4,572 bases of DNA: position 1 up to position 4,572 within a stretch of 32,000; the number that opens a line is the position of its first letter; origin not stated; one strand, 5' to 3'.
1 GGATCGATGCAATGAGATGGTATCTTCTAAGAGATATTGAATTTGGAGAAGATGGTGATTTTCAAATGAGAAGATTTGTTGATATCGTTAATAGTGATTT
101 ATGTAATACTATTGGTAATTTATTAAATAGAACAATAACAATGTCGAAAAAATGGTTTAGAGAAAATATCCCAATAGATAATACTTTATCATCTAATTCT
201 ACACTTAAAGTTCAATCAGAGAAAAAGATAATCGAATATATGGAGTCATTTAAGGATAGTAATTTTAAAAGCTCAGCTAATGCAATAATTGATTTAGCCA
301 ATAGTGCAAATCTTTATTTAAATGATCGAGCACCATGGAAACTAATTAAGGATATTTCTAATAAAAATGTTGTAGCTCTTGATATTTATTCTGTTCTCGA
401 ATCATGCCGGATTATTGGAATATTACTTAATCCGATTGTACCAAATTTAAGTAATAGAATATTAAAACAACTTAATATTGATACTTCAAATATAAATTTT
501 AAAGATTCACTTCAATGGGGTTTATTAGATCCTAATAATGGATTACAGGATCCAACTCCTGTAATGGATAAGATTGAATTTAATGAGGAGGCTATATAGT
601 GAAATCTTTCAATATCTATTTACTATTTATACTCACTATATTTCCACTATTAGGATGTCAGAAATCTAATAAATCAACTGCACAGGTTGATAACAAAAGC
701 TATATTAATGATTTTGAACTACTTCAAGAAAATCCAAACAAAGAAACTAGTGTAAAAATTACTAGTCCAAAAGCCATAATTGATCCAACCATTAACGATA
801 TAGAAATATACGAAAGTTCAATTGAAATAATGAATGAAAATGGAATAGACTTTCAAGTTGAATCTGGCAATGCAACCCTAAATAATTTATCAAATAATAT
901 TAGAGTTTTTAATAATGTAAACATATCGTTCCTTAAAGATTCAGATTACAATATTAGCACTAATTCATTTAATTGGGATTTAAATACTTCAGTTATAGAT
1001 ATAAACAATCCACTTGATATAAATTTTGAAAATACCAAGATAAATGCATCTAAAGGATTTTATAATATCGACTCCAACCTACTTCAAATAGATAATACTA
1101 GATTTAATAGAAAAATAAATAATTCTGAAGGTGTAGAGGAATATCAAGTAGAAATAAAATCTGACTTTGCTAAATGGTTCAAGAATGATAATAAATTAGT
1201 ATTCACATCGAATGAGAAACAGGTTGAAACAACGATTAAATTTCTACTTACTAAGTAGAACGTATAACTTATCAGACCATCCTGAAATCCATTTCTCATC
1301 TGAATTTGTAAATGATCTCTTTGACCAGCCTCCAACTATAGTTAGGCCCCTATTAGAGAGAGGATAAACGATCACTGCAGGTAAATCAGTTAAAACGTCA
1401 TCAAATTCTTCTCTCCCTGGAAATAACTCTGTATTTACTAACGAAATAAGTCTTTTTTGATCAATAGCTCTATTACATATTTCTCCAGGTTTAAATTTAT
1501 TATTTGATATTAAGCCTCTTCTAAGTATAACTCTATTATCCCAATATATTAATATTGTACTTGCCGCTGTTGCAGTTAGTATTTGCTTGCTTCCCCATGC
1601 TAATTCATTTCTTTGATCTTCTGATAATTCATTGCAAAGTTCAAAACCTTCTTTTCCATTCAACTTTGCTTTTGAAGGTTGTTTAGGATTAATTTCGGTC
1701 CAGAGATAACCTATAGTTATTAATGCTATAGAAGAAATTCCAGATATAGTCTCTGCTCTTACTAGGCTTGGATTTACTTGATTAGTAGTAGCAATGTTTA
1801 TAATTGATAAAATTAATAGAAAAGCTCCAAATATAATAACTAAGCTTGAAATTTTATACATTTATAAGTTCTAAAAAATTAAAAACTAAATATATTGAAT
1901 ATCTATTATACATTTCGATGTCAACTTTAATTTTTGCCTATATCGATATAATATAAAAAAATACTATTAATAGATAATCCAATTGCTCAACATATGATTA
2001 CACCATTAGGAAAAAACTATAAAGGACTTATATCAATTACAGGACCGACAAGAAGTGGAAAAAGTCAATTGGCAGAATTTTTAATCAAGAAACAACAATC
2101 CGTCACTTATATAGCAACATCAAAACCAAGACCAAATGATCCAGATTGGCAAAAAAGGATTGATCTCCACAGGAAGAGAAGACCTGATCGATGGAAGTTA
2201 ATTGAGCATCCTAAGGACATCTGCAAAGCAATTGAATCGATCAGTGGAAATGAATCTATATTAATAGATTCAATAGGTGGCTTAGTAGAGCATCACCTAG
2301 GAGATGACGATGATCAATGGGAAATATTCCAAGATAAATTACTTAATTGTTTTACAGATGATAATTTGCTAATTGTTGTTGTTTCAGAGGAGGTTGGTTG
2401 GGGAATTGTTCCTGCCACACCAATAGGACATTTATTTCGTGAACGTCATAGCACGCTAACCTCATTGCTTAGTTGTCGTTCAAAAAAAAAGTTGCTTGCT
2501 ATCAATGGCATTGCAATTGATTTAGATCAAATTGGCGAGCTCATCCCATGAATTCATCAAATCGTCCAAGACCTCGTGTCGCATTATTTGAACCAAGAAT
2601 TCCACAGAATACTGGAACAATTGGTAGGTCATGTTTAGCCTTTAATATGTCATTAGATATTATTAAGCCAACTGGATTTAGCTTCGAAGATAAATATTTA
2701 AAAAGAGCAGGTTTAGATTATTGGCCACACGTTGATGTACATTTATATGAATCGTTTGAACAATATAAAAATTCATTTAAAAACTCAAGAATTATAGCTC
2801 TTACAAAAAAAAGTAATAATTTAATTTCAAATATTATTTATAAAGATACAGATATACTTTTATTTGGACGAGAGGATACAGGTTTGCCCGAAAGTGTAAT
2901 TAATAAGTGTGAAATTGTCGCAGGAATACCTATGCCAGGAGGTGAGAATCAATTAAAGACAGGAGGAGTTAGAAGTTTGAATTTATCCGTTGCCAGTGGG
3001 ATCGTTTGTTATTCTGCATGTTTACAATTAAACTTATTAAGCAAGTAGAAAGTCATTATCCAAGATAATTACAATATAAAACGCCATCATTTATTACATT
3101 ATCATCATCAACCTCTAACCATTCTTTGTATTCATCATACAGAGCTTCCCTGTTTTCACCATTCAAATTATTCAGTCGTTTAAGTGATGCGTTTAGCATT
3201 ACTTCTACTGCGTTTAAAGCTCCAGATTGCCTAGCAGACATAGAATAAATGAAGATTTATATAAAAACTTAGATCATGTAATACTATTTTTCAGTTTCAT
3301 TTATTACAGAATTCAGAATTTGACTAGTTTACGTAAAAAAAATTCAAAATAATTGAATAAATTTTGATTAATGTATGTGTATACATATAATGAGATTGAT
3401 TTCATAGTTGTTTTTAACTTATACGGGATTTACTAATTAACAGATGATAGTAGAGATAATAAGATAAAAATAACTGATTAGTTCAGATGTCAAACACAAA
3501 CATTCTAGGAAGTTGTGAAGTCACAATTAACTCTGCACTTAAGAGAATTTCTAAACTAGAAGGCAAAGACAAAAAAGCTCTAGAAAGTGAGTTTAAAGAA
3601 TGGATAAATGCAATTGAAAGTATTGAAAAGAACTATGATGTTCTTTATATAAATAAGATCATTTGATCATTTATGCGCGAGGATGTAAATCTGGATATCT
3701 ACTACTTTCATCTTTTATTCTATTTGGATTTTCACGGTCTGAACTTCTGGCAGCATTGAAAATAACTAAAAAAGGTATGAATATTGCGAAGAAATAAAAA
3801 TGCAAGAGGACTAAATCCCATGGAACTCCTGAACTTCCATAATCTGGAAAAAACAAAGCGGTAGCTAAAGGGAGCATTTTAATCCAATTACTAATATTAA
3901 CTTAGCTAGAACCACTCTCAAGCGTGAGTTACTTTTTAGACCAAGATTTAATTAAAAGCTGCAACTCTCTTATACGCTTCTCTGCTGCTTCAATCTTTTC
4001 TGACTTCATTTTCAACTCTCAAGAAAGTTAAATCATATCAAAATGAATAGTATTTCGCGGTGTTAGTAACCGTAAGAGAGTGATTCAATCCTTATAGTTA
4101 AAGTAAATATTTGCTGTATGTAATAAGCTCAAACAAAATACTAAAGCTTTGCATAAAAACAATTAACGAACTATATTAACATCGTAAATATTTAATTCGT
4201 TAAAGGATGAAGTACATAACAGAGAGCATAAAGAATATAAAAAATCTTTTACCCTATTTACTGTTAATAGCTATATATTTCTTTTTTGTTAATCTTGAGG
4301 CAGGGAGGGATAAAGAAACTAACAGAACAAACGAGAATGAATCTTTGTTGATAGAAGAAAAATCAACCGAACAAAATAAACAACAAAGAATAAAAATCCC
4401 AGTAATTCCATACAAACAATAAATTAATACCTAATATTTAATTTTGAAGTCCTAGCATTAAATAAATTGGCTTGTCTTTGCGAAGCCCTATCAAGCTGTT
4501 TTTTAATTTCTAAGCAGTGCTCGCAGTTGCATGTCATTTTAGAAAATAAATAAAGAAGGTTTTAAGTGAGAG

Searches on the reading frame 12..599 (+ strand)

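Call 14: search_protein_families(library=pfam, proteins=[window:12-599:+])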
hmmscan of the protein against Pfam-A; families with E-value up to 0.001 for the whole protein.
window:12-599:+ (195 aa): 2 families
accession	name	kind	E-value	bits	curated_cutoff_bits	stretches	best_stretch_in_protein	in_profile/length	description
PF19303.5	Anticodon_3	-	1.1e-10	42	23.5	1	62-190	11-137/152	Anticodon binding domain of methionyl tRNA ligase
PF09334.17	tRNA-synt_1g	-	4.3e-07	29.5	20.1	1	1-41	350-390/391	tRNA synthetases class I (M)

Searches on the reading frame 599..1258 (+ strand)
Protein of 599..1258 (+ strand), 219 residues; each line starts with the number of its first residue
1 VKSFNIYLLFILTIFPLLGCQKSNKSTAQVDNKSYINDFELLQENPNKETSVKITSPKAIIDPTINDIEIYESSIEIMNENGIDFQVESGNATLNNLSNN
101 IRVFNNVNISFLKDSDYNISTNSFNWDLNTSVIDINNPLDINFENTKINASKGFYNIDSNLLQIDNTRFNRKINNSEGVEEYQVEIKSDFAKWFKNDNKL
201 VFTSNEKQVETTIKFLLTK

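Call 14: search_protein_families(library=pfam, proteins=[window:599-1258:+])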
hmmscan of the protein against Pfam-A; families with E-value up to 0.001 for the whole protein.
window:599-1258:+ (219 aa): 1 family
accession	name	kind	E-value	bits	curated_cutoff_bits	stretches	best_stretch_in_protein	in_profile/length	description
PF06835.18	LptC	-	4.7e-08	33.3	21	1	24-163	19-165/175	Lipopolysaccharide-assembly, LptC-related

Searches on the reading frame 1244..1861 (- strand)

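Call 14: search_protein_families(library=pfam, proteins=[window:1244-1861:-])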
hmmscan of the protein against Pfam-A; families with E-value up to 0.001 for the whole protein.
window:1244-1861:- (205 aa): 1 family
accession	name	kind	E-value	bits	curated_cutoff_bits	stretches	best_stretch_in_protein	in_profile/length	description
PF11152.14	CCB2_CCB4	-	2.4e-65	220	26.3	1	7-199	1-195/195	Cofactor assembly of complex C subunit B, CCB2/CCB4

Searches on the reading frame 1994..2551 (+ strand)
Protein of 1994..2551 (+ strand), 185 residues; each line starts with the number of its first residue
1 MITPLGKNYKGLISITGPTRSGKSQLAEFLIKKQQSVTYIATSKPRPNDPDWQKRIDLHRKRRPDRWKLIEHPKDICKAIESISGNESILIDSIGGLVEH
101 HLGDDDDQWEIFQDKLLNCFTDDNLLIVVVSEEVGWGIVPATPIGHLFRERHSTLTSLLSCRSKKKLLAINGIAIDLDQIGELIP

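Call 14: search_protein_families(library=pfam, proteins=[window:1994-2551:+])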
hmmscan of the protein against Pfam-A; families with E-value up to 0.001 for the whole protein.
window:1994-2551:+ (185 aa): 2 families
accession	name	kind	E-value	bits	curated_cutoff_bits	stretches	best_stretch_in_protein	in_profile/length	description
PF02283.22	CobU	-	6.5e-46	156.4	27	1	14-177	2-168/168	Cobinamide kinase / cobinamide phosphate guanyltransferase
PF13238.12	AAA_18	-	0.00043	21.2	29.4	1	13-97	1-83/128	AAA domain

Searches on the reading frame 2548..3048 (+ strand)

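Call 14: search_protein_families(library=pfam, proteins=[window:2548-3048:+])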
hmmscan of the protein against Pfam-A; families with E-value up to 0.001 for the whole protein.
window:2548-3048:+ (166 aa): 1 family
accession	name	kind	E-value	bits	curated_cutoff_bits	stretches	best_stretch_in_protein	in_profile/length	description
PF00588.24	SpoU_methylase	-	6e-30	104.6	29.7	1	10-155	3-142/142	SpoU rRNA Methylase family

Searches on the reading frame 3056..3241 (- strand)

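Call 15: search_protein_families(library=pfam, max_evalue=0.1, proteins=[window:3056-3241:-])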
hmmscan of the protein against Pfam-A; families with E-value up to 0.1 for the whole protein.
window:3056-3241:- (61 aa): 0 families

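Call 56: search_protein_families(library=ncbifam, max_evalue=0.1, proteins=[window:3056-3241:-])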
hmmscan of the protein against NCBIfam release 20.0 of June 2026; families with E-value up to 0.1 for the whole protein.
window:3056-3241:- (61 aa): 1 family
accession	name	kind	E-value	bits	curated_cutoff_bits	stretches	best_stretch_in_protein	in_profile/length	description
TIGR00479.1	rumA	equivalog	0.077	11.8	183.55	1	13-57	260-302/432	23S rRNA (uracil(1939)-C(5))-methyltransferase RlmD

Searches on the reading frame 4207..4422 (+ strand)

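Call 15: search_protein_families(library=pfam, max_evalue=0.1, proteins=[window:4207-4422:+])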
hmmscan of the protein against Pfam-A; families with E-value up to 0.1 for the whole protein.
window:4207-4422:+ (71 aa): 1 family
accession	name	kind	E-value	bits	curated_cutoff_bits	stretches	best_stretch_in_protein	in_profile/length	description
PF18482.7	Pih1_fungal_CS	-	0.097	13.6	23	0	9-66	9-63/90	Fungal Pih1 CS domain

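Call 56: search_protein_families(library=ncbifam, max_evalue=0.1, proteins=[window:4207-4422:+])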
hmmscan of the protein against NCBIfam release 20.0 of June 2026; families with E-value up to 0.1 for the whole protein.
window:4207-4422:+ (71 aa): 0 families
